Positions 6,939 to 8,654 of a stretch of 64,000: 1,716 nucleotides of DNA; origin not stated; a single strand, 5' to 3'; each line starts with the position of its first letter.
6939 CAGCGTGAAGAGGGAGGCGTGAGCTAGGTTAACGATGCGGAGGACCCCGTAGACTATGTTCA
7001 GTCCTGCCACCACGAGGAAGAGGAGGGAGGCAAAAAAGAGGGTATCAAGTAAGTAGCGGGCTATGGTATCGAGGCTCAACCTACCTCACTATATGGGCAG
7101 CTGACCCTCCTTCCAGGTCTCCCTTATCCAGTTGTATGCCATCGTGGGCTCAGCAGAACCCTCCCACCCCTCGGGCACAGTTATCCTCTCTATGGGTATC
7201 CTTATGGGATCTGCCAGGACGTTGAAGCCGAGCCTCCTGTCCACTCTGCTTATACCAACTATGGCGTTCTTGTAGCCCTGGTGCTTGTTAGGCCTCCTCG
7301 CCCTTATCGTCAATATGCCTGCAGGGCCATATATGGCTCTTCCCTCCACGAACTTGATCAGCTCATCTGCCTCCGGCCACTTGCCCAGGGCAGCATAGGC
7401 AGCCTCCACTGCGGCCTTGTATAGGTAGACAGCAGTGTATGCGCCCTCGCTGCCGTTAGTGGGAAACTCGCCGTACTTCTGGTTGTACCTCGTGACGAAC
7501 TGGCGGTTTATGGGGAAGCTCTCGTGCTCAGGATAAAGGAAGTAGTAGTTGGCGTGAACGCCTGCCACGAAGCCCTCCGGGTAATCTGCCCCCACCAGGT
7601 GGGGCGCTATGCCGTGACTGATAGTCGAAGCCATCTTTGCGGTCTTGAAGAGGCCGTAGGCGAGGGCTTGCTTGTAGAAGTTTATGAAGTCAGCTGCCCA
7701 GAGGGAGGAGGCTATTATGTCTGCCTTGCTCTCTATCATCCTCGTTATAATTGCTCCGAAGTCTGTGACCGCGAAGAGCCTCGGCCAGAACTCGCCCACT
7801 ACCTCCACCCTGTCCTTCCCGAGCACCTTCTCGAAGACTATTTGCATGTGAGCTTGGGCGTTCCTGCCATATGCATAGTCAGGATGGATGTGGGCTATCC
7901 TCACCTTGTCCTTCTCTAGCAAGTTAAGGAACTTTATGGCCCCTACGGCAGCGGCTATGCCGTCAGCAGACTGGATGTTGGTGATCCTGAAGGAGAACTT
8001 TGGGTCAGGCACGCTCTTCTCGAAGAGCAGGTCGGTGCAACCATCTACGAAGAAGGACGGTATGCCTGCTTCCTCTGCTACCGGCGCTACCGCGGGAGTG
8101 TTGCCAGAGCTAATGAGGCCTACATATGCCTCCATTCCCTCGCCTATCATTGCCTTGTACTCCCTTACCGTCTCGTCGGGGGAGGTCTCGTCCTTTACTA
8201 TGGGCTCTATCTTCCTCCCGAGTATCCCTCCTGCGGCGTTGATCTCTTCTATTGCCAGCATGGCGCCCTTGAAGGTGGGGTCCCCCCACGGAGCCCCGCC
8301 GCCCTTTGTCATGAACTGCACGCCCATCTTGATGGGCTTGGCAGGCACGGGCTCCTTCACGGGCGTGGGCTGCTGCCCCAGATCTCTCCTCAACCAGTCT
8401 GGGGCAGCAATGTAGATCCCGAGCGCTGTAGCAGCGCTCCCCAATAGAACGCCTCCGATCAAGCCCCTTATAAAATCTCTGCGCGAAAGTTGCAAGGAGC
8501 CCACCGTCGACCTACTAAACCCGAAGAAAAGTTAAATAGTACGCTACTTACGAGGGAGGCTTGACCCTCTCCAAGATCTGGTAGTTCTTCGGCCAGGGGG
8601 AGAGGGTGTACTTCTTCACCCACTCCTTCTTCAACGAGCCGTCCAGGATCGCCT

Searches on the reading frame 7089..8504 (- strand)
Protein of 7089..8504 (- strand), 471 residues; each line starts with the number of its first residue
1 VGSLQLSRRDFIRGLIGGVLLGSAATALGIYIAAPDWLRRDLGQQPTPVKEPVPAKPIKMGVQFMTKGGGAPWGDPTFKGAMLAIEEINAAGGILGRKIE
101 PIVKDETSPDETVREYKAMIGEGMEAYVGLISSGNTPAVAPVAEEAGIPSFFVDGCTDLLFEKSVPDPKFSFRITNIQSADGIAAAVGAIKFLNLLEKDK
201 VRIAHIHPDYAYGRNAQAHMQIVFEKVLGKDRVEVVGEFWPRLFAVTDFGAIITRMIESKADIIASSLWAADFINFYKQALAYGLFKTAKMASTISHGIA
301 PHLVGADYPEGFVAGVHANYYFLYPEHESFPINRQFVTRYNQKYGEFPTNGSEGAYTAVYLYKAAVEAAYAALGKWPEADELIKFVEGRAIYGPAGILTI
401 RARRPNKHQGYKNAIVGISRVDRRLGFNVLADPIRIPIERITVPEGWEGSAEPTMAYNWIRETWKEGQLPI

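Call 68: search_protein_families(library=pfam, proteins=[window:7089-8504:-], max_evalue=0.00001)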
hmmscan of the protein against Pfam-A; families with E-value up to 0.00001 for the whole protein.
window:7089-8504:- (471 aa): 3 families
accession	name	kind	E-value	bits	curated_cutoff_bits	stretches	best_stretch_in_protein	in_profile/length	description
PF13458.12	Peripla_BP_6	-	3.2e-51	175.5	31.7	1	57-411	1-330/343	Periplasmic binding protein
PF13433.12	Peripla_BP_5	-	4.6e-24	85.6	27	2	195-418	128-335/363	Periplasmic binding protein domain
PF01094.35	ANF_receptor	-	1.6e-06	27.9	25.4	0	82-170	7-96/353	Receptor family ligand binding region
